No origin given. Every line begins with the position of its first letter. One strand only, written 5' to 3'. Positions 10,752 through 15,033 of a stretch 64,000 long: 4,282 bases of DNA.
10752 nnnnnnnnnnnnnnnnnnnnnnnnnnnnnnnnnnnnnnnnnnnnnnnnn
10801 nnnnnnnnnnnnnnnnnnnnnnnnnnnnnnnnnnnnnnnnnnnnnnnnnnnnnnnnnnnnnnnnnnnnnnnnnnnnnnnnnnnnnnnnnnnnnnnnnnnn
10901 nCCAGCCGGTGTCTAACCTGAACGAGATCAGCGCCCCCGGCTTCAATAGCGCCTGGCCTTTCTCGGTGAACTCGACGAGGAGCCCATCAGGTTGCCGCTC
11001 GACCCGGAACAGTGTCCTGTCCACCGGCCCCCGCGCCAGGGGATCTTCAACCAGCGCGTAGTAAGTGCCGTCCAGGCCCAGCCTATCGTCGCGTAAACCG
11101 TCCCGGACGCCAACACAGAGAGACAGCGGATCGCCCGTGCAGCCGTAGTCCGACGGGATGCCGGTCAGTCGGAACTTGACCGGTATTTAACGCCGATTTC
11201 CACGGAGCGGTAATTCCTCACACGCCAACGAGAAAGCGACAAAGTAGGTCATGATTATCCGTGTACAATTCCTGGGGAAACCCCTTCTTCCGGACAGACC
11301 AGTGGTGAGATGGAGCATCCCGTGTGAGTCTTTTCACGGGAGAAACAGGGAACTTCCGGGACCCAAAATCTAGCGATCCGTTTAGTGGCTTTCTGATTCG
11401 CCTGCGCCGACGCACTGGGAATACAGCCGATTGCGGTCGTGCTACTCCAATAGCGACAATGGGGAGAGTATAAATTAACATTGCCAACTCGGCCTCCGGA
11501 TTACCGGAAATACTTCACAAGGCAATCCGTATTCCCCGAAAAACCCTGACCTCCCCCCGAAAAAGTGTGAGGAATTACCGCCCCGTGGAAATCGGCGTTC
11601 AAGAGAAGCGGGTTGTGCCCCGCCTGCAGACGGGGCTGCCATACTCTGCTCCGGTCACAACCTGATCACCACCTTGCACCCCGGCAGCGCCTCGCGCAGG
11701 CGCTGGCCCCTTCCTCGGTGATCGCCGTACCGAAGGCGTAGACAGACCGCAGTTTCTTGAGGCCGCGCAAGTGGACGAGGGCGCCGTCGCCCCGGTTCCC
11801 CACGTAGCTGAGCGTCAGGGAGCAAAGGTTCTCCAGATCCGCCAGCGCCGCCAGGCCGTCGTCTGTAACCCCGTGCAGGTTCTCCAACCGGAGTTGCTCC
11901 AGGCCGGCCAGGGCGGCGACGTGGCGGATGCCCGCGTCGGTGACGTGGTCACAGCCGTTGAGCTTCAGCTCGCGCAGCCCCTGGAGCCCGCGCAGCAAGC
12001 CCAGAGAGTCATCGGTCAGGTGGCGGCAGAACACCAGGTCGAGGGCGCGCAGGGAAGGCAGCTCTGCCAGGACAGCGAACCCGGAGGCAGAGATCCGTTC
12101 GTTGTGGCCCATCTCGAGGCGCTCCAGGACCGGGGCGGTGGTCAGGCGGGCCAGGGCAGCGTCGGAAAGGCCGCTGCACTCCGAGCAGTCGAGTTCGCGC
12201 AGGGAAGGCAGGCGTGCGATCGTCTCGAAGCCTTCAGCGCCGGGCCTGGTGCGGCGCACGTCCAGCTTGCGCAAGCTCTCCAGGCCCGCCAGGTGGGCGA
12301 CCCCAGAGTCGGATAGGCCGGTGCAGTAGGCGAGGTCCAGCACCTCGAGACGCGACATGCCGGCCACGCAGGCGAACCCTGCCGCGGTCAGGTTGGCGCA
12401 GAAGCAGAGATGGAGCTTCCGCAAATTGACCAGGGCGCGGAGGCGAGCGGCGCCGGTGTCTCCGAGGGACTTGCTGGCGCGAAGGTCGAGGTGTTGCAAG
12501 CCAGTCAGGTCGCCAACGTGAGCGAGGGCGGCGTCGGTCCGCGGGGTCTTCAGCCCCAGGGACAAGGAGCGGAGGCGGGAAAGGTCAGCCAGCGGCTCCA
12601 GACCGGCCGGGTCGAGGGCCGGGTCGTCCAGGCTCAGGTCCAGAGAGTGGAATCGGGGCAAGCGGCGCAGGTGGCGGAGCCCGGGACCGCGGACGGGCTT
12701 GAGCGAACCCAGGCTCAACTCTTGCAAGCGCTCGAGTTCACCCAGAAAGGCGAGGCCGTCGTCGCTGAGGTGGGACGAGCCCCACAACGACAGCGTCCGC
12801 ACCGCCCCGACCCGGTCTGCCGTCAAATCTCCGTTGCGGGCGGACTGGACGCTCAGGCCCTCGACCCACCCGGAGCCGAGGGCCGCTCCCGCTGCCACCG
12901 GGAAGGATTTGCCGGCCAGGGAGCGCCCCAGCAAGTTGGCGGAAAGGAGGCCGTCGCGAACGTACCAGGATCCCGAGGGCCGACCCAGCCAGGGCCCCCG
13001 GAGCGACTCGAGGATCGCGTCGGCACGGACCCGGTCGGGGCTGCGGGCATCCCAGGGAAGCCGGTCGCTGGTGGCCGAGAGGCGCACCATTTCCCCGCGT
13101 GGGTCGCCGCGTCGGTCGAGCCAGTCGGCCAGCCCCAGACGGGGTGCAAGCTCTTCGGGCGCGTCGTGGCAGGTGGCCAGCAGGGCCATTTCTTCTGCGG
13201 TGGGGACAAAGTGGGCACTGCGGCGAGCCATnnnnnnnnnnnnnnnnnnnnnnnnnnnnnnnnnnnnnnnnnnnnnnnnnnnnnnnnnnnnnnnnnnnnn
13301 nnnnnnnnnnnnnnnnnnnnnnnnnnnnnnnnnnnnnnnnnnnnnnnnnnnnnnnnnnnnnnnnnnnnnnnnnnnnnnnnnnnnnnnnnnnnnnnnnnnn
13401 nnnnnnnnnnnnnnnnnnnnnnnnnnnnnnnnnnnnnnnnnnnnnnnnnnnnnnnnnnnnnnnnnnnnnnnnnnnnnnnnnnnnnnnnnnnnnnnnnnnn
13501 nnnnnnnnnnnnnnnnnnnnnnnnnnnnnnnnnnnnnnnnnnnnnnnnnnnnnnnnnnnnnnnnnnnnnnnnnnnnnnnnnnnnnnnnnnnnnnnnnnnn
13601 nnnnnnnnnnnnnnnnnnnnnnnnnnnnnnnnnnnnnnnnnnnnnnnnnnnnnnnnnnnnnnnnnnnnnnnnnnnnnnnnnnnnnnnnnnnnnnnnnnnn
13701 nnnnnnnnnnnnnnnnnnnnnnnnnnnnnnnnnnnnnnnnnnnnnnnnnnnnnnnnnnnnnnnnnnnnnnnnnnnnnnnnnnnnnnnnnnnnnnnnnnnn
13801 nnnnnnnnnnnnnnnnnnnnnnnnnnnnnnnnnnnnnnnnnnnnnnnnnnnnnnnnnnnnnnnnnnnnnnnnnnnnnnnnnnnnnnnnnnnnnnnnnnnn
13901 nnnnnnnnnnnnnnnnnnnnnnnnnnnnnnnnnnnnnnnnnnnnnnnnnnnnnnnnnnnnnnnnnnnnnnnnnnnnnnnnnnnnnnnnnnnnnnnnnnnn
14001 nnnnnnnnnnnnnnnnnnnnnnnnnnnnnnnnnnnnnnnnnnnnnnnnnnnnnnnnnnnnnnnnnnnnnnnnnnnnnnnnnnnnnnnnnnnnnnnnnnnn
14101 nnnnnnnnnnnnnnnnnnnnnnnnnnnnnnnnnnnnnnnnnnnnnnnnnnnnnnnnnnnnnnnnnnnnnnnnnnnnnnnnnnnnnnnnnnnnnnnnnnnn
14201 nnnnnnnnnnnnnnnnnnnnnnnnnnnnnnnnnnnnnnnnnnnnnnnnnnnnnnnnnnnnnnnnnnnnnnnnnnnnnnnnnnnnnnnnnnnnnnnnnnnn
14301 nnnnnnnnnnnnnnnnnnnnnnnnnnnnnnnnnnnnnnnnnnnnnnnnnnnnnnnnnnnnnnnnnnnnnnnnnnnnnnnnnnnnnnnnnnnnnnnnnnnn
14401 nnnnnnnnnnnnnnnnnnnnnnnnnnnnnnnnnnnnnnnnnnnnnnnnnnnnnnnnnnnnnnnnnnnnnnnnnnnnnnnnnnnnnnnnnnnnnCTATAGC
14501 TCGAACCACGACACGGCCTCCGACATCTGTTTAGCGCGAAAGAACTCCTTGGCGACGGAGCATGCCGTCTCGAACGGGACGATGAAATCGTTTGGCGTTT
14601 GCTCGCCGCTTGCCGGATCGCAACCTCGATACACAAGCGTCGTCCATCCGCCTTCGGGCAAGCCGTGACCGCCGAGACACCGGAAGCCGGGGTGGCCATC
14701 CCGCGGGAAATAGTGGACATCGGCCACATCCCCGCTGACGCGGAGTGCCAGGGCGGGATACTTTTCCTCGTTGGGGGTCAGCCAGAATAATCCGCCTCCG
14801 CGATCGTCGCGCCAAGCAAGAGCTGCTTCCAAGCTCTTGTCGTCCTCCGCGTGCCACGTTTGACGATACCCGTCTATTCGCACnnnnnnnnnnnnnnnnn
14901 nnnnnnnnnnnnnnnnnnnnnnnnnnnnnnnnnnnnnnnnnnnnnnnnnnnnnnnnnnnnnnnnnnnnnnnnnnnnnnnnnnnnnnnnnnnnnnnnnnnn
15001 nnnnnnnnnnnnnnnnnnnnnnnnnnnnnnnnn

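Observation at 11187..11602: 416-bp MITE-like element with 37-bp terminal inverted repeats ending in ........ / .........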

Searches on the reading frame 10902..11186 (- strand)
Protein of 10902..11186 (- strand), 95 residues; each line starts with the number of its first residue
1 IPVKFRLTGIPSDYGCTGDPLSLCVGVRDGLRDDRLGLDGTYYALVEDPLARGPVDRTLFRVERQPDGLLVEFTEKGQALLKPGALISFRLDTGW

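Call 23: search_protein_families(library=pfam, proteins=[window:10902-11186:-], max_evalue=1)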
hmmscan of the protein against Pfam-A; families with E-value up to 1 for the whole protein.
seq(95 aa): 0 families

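Call 42: find_homologous_proteins(query=window:10902-11186:-, max_evalue=0.001)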
Query seq(95 aa) (95 aa): 2 proteins with E <= 0.001 among 5 candidates.
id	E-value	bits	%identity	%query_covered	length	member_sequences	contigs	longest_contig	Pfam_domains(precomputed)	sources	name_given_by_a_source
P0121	2.4e-40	155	75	100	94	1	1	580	-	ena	-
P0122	9.4e-30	121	68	96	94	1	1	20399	-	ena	-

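Call 44: find_encoding_contigs(protein=P0122, flank=5000, max_places=4)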
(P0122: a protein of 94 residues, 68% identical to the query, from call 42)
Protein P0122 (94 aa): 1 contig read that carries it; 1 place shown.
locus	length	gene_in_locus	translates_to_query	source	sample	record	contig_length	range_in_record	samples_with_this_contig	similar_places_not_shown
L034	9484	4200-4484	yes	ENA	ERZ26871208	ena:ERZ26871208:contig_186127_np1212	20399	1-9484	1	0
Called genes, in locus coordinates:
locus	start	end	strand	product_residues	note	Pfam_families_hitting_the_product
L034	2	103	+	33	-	?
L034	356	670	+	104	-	-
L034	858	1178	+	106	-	-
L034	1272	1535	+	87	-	-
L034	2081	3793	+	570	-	PF13655:RVT_N, PF00078:RVT_1, PF08388:GIIM, PF01844:HNH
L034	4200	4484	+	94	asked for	-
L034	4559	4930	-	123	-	-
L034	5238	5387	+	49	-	-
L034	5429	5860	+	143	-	-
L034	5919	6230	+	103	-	-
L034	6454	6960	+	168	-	-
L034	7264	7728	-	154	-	PF00111:Fer2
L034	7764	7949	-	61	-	-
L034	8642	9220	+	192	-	PF02894:GFO_IDH_MocA_C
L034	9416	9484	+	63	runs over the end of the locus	-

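Call 45: find_encoding_contigs(protein=P0121, flank=5000, max_places=4)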
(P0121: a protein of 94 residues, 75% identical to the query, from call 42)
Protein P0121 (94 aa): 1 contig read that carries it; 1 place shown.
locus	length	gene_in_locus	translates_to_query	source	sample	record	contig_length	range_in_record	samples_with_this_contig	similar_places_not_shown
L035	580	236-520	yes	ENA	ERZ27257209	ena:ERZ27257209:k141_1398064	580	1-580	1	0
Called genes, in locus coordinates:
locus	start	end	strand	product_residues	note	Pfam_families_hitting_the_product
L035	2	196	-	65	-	?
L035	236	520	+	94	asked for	-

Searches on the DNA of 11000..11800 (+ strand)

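Call 12: search_rna_families(source=window, start=11000, end=11800, threshold=evalue, max_evalue=10)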
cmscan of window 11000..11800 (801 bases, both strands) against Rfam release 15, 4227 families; matches with E-value up to 10: 1.
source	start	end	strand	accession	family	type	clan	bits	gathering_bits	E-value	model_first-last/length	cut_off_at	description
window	11384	11478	+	RF02201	TTC28-AS1_4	Gene; lncRNA;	-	15.7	45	4.6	1-113/113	no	TTC28 antisense RNA 1 conserved region 4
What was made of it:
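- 11224..11564 (.): Non-coding interior of the MITE (341 nt, 51.6% GC, small hairpins). No Rfam hit better than E=4.6 (call 12).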

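Call 72: search_dna_similar(query=window:11186-11602:+, collection=plasmids, mode=distant, max_evalue=0.01)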
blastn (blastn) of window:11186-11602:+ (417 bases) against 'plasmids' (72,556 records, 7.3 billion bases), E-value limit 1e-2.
No match.

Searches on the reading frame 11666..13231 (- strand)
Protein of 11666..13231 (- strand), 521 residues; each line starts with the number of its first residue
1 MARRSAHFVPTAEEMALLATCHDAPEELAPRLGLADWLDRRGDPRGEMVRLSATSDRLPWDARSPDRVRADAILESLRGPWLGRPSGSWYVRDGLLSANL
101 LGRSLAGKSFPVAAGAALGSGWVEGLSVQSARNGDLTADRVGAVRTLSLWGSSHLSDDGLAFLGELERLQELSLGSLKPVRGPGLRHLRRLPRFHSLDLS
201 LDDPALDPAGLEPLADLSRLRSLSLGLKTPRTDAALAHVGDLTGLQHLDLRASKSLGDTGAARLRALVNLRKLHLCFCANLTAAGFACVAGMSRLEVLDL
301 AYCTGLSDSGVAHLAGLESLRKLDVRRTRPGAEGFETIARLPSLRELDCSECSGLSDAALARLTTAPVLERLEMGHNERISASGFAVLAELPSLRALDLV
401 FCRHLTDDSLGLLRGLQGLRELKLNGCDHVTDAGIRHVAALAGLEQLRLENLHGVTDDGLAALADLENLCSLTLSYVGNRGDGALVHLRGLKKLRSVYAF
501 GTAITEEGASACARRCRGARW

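Call 23: search_protein_families(library=pfam, proteins=[window:11666-13231:-], max_evalue=1)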
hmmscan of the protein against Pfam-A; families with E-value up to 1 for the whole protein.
window:11666-13231:- (521 aa): 10 families
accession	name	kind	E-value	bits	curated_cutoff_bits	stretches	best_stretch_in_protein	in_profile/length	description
PF12799.13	LRR_4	-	1.6e-17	63.5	27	2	269-308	2-38/44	Leucine Rich repeats (2 copies)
PF23598.1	LRR_14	-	3.6e-15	56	40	3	204-427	33-248/353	Leucine-rich repeat region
PF13855.12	LRR_8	-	2.1e-10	40.7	27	2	269-327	2-58/61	Leucine rich repeat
PF25013.1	LRR_Zer-1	-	2.4e-09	37.9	27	1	290-353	5-65/137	Zer-1-like, Leucine-rich repeats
PF13516.12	LRR_6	-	2e-08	34.1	23.4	0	295-314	5-23/24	Leucine Rich repeat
PF25019.1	LRR_R13L1-DRL21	-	2.3e-05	24.7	27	0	264-326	65-125/127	R13L1/DRL21 LRRs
PF23952.1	LRR_EndoS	-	9.5e-05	23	27.9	0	293-350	56-114/116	Endo-beta-N-acetylglucosaminidase EndoS LRR domain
PF24758.1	LRR_At5g56370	-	0.0012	19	27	1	313-377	32-96/227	FBD-associated F-box protein At5g56370, LRR repeats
PF23247.1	LRR_RPS2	-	0.0043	17.5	27.9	0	393-431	29-69/160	Plant disease resistance protein RPS2-like, leucine-rich repeats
PF00560.39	LRR_1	-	0.14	12.8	20.6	0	343-353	1-11/23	Leucine Rich Repeat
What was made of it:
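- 11666..13231 (-): LRR-repeat protein gene upstream (in the minus sense) of the insertion; context only. Pfam LRR_4, LRR_14 and LRR_8 (call 23).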

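Call 39: find_encoding_contigs(protein=window:11666-13231:-, flank=6000, max_places=6)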
Protein window:11666-13231:- (521 aa): no gene with exactly this product is on record in the collection.

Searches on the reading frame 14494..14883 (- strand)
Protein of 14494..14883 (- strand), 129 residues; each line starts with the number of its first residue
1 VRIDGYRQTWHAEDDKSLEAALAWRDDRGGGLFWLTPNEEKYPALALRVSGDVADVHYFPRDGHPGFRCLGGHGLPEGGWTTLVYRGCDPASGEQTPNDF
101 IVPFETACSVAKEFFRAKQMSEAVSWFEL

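Call 53: search_protein_families(library=pfam, proteins=[window:14494-14883:-], max_evalue=0.01)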
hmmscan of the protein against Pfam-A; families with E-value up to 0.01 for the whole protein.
window:14494-14883:- (129 aa): 1 family
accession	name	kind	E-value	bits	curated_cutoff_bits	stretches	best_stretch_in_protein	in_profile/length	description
PF14430.11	Imm1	-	0.0052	18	22.4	0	91-126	88-123/125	Immunity protein Imm1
